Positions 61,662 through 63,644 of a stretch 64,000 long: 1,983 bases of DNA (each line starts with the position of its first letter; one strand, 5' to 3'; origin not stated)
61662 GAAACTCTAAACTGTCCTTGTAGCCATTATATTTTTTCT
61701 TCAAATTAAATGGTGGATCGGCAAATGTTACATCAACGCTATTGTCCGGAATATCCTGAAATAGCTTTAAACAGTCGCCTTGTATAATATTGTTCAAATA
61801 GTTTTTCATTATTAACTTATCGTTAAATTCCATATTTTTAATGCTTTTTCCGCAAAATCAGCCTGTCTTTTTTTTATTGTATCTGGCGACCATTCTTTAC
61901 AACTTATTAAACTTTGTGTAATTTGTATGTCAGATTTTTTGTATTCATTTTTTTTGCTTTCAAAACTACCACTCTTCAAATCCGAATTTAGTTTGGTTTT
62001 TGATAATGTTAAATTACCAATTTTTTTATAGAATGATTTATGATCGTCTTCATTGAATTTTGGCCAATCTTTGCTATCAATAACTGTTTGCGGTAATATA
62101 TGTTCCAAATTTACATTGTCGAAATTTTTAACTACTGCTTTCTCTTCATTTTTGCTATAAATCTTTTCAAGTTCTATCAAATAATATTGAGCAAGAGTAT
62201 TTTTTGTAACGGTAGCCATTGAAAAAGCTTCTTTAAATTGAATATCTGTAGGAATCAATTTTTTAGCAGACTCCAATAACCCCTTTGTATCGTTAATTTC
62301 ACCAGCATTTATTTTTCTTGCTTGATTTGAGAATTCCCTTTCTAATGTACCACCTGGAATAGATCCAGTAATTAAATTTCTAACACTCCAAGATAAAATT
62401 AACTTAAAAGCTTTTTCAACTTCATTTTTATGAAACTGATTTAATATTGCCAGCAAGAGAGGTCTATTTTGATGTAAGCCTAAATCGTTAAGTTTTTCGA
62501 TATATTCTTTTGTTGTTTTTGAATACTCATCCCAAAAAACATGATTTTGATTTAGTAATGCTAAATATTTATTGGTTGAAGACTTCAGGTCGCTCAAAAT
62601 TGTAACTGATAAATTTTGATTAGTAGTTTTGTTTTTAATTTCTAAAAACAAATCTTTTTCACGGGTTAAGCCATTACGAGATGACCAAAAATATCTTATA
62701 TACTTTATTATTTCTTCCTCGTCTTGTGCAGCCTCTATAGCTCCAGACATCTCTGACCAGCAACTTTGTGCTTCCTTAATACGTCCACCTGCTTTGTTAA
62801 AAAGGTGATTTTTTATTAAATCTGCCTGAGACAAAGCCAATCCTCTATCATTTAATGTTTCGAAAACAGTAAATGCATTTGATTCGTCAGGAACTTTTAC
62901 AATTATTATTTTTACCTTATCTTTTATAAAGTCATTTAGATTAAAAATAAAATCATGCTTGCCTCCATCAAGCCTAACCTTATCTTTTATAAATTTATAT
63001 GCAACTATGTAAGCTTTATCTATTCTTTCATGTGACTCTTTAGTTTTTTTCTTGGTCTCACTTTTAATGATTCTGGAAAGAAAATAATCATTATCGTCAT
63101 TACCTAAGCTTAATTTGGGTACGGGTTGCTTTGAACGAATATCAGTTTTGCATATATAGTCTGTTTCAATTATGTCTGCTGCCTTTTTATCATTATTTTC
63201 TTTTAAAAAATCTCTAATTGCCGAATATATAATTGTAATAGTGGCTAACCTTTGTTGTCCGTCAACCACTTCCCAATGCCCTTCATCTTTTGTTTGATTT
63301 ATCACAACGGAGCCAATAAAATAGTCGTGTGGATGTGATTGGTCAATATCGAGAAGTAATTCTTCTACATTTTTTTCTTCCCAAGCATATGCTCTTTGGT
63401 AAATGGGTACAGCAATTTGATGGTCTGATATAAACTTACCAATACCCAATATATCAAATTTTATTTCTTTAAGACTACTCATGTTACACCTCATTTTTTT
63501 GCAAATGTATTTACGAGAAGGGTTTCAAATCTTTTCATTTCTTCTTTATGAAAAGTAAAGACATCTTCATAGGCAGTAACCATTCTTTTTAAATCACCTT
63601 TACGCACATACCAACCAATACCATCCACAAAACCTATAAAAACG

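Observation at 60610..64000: AT-rich, translationally coupled operon: PD-(D/E)XK-like protein -> DUF262/DUF1524 (GmrSD-like) -> beta-class DNA methyltransferase (candidate composite defence system, cut by the window edge)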

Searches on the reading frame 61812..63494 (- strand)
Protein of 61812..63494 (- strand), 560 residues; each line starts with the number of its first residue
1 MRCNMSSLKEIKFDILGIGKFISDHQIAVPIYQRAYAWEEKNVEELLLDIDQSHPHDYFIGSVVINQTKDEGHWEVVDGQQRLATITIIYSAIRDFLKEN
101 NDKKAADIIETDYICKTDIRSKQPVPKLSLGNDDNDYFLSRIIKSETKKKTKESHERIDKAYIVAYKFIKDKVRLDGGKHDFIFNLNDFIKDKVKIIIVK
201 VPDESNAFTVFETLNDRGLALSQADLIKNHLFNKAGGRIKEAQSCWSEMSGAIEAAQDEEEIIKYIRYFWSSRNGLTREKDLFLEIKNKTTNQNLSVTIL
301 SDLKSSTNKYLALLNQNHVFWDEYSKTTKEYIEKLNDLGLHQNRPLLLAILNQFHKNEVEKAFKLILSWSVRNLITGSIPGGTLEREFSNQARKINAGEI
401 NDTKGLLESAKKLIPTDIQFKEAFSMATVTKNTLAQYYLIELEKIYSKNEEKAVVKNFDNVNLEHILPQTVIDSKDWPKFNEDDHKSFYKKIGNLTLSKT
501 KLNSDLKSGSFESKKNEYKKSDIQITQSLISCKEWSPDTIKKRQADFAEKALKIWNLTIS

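Call 3: search_protein_families(library=pfam, proteins=[window:61812-63494:-], max_evalue=0.1)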
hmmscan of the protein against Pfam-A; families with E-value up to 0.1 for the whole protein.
window:61812-63494:- (560 aa): 2 families
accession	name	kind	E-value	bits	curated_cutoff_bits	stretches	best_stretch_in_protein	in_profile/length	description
PF03235.19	GmrSD_N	-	9e-40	137.4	33.2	1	19-232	2-199/199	GmrSD restriction endonuclease, N-terminal domain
PF07510.16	GmrSD_C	-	2.9e-23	82.7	23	1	416-549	3-137/138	GmrSD restriction endonucleases, C-terminal domain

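Call 4: search_protein_families(library=padloc, proteins=[window:61812-63494:-], max_evalue=0.1)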
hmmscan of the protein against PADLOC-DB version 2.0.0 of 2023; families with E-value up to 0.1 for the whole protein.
window:61812-63494:- (560 aa): 29 families (the best 25 are shown)
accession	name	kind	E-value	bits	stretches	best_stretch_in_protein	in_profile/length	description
PDLC04157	HEC-06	-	5.5e-185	614.2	1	5-556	1-556/558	-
PDLC04155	HEC-06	-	1.8e-149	496.9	1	10-557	4-560/562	-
PDLC02700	Orf5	-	1.2e-135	451.4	1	17-555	2-555/555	Orf5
PDLC04154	HEC-06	-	1.3e-125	418.3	1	20-558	16-567/569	-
PDLC02687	Orf5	-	4.6e-93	310.8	1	24-540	15-543/543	Orf5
PDLC02693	Orf5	-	4.5e-76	255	1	24-555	6-542/543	Orf5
PDLC02691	Orf5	-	3e-57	192.5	1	26-555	20-579/579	Orf5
PDLC02695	Orf5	-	1.8e-56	189.7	1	19-554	11-600/601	Orf5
PDLC04156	HEC-06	-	6.6e-52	174.8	1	23-542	17-547/562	-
PDLC02701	Orf5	-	4.3e-48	162.2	2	22-311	14-332/596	Orf5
PDLC02692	Orf5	-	1.8e-44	150.4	1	24-557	5-558/558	Orf5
PDLC02698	Orf5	-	1.2e-42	144.5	1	28-557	21-573/573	Orf5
PDLC02690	Orf5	-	1.1e-40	138.1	1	28-557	11-531/531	Orf5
PDLC02686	Orf5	-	2.5e-36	123.3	1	22-555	16-566/566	Orf5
PDLC02699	Orf5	-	4.6e-34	116.1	1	29-539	3-529/530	Orf5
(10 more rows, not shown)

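Call 7: find_encoding_contigs(protein=window:61812-63494:-, flank=10000, max_places=6)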
Protein window:61812-63494:- (560 aa): no gene with exactly this product is on record in the collection.

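Call 8: find_encoding_contigs(protein=window:61812-63482:-, flank=10000, max_places=6)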
Protein window:61812-63482:- (556 aa): 3 contigs read that carry it; 2 places shown.
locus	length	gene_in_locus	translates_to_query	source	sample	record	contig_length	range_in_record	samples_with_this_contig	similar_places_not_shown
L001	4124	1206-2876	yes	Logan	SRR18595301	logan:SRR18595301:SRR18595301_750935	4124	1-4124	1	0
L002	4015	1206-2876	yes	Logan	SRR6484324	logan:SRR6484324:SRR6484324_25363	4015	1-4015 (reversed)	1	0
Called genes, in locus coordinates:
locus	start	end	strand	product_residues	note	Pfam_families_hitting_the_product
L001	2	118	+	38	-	?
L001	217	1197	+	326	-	-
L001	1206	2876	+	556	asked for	PF03235:GmrSD_N, PF07510:GmrSD_C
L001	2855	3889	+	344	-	PF13847:Methyltransf_31 (faint), PF01555:N6_N4_Mtase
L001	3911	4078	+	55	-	-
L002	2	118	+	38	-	?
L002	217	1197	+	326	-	-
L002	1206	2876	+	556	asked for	PF03235:GmrSD_N, PF07510:GmrSD_C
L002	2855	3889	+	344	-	PF13847:Methyltransf_31 (faint), PF01555:N6_N4_Mtase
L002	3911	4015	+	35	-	?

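Call 13: search_protein_families(library=pfam, proteins=[L001:217-1194:+, L001:2-118:+], max_evalue=1)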
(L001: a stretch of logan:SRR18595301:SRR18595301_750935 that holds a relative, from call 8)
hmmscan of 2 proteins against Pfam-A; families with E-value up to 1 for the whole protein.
L001:217-1194:+ (326 aa): 1 family
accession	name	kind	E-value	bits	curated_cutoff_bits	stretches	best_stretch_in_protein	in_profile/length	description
PF04556.18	DpnII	-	7.3e-05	22.7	23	1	193-309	148-270/278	DpnII restriction endonuclease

L001:2-118:+ (38 aa): 0 families

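Call 14: search_protein_families(library=ncbifam, proteins=[L001:217-1194:+, window:61812-63482:-], max_evalue=0.01)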
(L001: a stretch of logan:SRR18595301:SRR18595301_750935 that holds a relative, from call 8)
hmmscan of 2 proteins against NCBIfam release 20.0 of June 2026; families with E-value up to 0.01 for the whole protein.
L001:217-1194:+ (326 aa): 0 families

window:61812-63482:- (556 aa): 0 families

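Call 15: search_solved_structures(query=L001:217-1194:+, max_evalue=10)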
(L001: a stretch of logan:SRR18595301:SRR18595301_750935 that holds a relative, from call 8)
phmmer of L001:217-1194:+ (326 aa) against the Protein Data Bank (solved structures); distinct sequences matched with E-value up to 10: 2.
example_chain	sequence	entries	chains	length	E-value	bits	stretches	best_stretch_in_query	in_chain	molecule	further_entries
5xb5_A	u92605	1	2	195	0.079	15.4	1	182-257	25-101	Thymidylate kinase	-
6fkg_C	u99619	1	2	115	1.9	10.8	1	196-251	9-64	Rv1990c (MbcA)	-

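Call 17: find_homologous_proteins(query=L001:217-1194:+, max_evalue=0.001)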
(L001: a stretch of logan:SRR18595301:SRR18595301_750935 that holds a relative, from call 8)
Query L001:217-1194:+ (326 aa): 2798 proteins with E <= 0.001 among 5398 candidates; the best 120 are listed.
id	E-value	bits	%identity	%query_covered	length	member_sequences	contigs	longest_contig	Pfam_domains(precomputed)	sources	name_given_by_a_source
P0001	5.6e-209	711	100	100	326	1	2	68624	-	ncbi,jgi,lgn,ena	ncbi:MAG: hypothetical protein WC770_03140 [Phycisphaerae bacterium]|jgi:hypothetical protein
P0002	4.4e-184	629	89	98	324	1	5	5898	-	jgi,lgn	jgi:hypothetical protein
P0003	1.5e-183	627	87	100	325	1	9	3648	-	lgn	-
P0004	1.6e-183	627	87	100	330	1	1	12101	-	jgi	-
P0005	2.8e-183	626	87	100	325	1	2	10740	-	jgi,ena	jgi:hypothetical protein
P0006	4.9e-183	625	87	100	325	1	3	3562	PF04556.19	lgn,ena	-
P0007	5.8e-183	625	88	100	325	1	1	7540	PF04556.19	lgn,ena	-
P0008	6.5e-183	625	87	100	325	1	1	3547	-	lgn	-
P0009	6.6e-183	625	88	100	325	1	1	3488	-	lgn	-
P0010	8.1e-183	625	88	100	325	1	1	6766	-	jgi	jgi:hypothetical protein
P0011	9.8e-183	624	87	100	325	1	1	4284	PF04556.19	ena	-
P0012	1.0e-182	624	87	100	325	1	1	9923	-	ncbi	-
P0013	1.4e-182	624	87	100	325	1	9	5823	-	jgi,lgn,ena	-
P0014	1.5e-182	624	87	100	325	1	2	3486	-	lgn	-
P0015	1.6e-182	624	88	100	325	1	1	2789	PF04556.19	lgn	-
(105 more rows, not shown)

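Call 18: find_related_loci(query=L001:217-1194:+, collection=genome_contigs, flank=8000)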
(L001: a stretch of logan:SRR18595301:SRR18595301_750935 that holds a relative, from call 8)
Query L001:217-1194:+ (326 aa) in genome_contigs; peptide patterns used: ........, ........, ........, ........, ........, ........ (x = any residue, [..] = any of these).
268 stretches matched a pattern; 228 encode a relative of the query (tblastn E <= 1e-3); the best 80 are kept; 80 distinct loci.
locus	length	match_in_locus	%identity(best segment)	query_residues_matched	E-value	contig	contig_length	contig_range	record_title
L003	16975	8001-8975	86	1-325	0e+0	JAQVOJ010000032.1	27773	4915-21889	MAG: Bacteroidales bacterium isolate STF1_178 NODE_3781_length_27773_cov_11.601968_Sandtown_F1, whole genome shotgun seq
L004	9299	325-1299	86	1-325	0e+0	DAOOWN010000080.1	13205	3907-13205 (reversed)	MAG TPA_asm: Bacteroidales bacterium isolate AMR_MDS_2414 NODE_4722_length_13205_cov_6.863650, whole genome shotgun sequ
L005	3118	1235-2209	86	1-325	0e+0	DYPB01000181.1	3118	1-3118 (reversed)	MAG TPA_asm: Flavobacterium psychrophilum isolate SulCav_GS09_5_31_126 SulCav_GS09_5_48737_length_3118_cov_84_733268, wh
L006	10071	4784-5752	86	3-325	0e+0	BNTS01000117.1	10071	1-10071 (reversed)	Bacteroidia bacterium MS495-74 DNA, sequence117, whole genome shotgun sequence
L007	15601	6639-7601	86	3-323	0e+0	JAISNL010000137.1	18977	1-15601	MAG: Prevotellaceae bacterium isolate Im510_bin87 k119_3266842, whole genome shotgun sequence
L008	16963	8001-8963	85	1-321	0e+0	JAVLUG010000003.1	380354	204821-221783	Porphyromonadaceae sp. NP-X soapdenovo_K_127_3, whole genome shotgun sequence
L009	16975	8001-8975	85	1-325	0e+0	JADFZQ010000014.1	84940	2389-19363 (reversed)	MAG: Desulfamplus sp. isolate nJC1bin9 nJC1_bin9_NODE_14_length_84940_cov_50.141617, whole genome shotgun sequence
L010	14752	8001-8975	85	1-325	0e+0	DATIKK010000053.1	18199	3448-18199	MAG TPA_asm: Bacteroidales bacterium isolate SMAG_U15716 k141_110659, whole genome shotgun sequence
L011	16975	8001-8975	86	1-325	0e+0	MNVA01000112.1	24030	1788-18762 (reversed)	MAG: Ignavibacteria bacterium CG1_02_37_35 cg1_0.2_scaffold_1568_c, whole genome shotgun sequence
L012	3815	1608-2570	85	3-323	0e+0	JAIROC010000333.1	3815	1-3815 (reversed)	MAG: Bacteroidales bacterium isolate Cd354_bin6 k119_1821677, whole genome shotgun sequence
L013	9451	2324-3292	84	1-323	0e+0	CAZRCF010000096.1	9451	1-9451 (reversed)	MAG TPA_asm: uncultured Lentimicrobiaceae bacterium isolate binchicken_co340_7 genome assembly, contig: NODE_3503_length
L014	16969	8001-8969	84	3-325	0e+0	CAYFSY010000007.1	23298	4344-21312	MAG TPA_asm: uncultured Paludibacteraceae bacterium isolate ERP107106_co2_264 genome assembly, contig: NODE_1886_length_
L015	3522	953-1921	85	3-325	0e+0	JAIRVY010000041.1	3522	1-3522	MAG: Bacteroidales bacterium isolate Fux382_bin47 k119_312894, whole genome shotgun sequence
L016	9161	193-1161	84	3-325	0e+0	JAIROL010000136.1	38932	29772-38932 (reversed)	MAG: Tannerella sp. isolate Cd354_bin75 k119_1119799, whole genome shotgun sequence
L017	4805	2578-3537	84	1-320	0e+0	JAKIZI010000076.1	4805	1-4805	MAG: Bacteroidetes bacterium isolate UR.bin43 NODE_76_length_4805_cov_5.411802, whole genome shotgun sequence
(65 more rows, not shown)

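Call 22: find_encoding_contigs(protein=P0001, flank=10000, max_places=4)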
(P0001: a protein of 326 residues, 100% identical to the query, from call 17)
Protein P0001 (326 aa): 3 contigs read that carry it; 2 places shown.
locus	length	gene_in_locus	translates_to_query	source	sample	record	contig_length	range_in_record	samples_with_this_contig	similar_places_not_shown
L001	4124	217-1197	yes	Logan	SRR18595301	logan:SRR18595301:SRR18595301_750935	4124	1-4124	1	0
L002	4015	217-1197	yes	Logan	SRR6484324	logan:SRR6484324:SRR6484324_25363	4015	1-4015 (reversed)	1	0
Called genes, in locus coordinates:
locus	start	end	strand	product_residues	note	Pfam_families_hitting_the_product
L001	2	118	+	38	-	?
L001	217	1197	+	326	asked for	-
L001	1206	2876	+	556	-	PF03235:GmrSD_N, PF07510:GmrSD_C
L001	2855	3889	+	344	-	PF13847:Methyltransf_31 (faint), PF01555:N6_N4_Mtase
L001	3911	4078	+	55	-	-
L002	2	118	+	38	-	?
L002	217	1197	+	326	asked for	-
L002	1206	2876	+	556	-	PF03235:GmrSD_N, PF07510:GmrSD_C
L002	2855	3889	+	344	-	PF13847:Methyltransf_31 (faint), PF01555:N6_N4_Mtase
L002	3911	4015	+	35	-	?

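Call 23: find_homologous_proteins(query=window:61812-63482:-, max_evalue=0.001)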
Query window:61812-63482:- (556 aa): 2939 proteins with E <= 0.001 among 8000 candidates; the best 120 are listed.
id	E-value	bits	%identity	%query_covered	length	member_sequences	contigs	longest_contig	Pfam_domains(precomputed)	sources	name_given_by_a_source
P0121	0.0e+0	1230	100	100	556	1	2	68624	PF07510.17,PF03235.20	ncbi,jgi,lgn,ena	ncbi:MAG: DUF262 domain-containing HNH endonuclease family protein [Phycisphaerae bacterium]|jgi:unc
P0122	0.0e+0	1010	82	100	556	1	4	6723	PF07510.17,PF03235.20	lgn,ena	-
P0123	3.6e-290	981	79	100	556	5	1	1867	PF07510.17,PF03235.20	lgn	-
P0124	6.4e-288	974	79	100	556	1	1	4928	PF07510.17,PF03235.20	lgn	-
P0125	3.8e-287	971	79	100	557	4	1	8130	PF07510.17,PF03235.20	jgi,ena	-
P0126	2.3e-285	965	79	100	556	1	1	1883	PF07510.17,PF03235.20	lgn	-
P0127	4.9e-283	958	79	100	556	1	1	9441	PF07510.17,PF03235.20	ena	-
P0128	7.9e-283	957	79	100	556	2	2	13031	PF07510.17,PF03235.20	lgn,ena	-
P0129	2.4e-281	952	76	100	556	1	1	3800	PF07510.17,PF03235.20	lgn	-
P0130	2.1e-273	926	76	100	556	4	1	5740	PF07510.17,PF03235.20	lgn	-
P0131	4.8e-272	921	76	100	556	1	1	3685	PF07510.17,PF03235.20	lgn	-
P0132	3.8e-268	909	75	99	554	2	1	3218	PF07510.17,PF03235.20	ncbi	-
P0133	5.4e-267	905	76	100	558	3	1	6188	PF07510.17,PF03235.20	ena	-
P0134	1.0e-252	858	70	100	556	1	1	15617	PF07510.17,PF03235.20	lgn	-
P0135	2.9e-248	843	70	100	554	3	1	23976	PF07510.17,PF03235.20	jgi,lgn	jgi:uncharacterized protein with ParB-like and HNH nuclease domain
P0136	2.1e-228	777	65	100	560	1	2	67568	PF07510.17,PF03235.20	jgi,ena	jgi:uncharacterized protein with ParB-like and HNH nuclease domain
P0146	3.7e-176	605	54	99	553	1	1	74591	PF07510.17,PF03235.20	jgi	jgi:hypothetical protein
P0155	2.5e-171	589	53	99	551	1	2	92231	PF07510.17,PF03235.20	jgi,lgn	jgi:uncharacterized protein with ParB-like and HNH nuclease domain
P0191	6.1e-166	571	51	99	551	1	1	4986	PF07510.17,PF03235.20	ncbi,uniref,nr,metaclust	ncbi:DUF262 domain-containing protein [Thermodesulfatator autotrophicus]|uniref:DUF262 domain-contai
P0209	5.3e-164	565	50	99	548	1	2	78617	PF07510.17,PF03235.20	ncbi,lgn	ncbi:MAG: DUF262 domain-containing HNH endonuclease family protein [Spirochaetota bacterium]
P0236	2.6e-160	553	50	99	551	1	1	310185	PF07510.17,PF03235.20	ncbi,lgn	-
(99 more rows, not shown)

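Call 25: find_related_loci(query=A2, collection=metagenome_contigs, flank=5000)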
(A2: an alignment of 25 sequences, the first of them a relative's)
Query A2 (556 aa) in metagenome_contigs; peptide patterns used: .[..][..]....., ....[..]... (x = any residue, [..] = any of these).
600 stretches matched a pattern (row limit reached: there are more); 378 encode a relative of the query (tblastn E <= 1e-3); the best 80 are kept; 80 distinct loci.
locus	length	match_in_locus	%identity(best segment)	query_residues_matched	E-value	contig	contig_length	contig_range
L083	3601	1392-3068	38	1-553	7e-129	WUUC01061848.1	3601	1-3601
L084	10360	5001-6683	39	9-554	4e-120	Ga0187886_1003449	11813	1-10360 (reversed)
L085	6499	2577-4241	37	7-553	1e-110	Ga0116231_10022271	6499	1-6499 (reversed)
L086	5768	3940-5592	37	9-553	3e-106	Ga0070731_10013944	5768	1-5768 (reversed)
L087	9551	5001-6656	34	6-553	8e-99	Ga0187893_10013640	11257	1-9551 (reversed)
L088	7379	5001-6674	34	12-553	3e-90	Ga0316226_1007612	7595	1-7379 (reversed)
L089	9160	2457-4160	31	6-553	7e-88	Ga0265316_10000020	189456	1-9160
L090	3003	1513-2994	30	5-493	8e-71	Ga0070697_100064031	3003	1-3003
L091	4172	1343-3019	31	17-553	3e-70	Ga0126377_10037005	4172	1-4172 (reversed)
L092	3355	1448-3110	37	6-553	5e-96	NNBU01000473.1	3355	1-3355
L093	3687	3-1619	27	28-553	1e-58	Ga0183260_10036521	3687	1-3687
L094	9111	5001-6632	28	25-555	4e-57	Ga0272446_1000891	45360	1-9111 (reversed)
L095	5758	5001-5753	41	1-245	7e-55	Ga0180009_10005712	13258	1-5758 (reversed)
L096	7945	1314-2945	26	25-554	3e-54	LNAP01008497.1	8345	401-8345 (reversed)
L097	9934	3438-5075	29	25-547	3e-53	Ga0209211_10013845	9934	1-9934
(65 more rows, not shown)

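Call 28: find_encoding_contigs(protein=P0122, flank=6000, max_places=4)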
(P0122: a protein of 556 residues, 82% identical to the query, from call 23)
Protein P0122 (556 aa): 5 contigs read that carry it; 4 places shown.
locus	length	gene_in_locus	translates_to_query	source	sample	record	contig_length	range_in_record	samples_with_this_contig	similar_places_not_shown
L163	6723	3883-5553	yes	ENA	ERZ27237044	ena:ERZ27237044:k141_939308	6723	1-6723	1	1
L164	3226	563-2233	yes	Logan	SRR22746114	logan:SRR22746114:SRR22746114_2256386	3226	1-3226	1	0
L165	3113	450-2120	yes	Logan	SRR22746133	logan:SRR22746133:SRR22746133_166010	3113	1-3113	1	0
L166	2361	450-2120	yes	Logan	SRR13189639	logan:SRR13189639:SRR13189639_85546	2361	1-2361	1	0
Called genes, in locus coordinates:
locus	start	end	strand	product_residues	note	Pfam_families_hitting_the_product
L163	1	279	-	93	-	?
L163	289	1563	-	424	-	-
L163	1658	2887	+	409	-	PF01555:N6_N4_Mtase (faint), PF01170:UPF0020 (faint)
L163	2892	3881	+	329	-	PF04556:DpnII (weak)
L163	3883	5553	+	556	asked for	PF03235:GmrSD_N, PF07510:GmrSD_C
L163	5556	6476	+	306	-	PF01555:N6_N4_Mtase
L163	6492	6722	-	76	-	?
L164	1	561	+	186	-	?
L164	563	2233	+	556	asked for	PF03235:GmrSD_N, PF07510:GmrSD_C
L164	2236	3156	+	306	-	PF01555:N6_N4_Mtase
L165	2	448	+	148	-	?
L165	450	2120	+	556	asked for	PF03235:GmrSD_N, PF07510:GmrSD_C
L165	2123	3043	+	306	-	PF01555:N6_N4_Mtase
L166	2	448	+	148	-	?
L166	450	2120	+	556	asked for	PF03235:GmrSD_N, PF07510:GmrSD_C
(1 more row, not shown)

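Call 29: find_encoding_contigs(protein=P0135, flank=6000, max_places=3)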
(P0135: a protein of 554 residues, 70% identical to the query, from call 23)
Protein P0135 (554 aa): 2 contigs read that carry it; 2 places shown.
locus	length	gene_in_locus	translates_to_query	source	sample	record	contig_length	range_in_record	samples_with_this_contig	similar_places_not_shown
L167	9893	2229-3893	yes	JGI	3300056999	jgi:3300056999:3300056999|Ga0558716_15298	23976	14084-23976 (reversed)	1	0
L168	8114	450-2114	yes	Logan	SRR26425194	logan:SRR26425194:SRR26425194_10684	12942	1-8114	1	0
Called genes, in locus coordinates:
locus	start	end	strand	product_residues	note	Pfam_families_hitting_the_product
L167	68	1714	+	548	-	PF06418:CTP_synth_N, PF00117:GATase, PF07722:Peptidase_C26 (weak)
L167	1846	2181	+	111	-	PF04266:ASCH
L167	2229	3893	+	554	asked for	PF03235:GmrSD_N, PF07510:GmrSD_C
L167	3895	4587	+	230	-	-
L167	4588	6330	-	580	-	PF03602:Cons_hypoth95 (faint), PF01555:N6_N4_Mtase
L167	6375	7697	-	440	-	PF00239:Resolvase, PF07508:Recombinase, PF13408:Zn_ribbon_recom (weak)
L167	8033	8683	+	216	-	-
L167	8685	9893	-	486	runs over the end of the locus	-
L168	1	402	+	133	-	?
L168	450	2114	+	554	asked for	PF03235:GmrSD_N, PF07510:GmrSD_C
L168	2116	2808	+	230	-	-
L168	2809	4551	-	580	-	PF03602:Cons_hypoth95 (faint), PF01555:N6_N4_Mtase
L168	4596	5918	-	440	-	PF00239:Resolvase, PF07508:Recombinase, PF13408:Zn_ribbon_recom (weak)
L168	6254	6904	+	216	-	-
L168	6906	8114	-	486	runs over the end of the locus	-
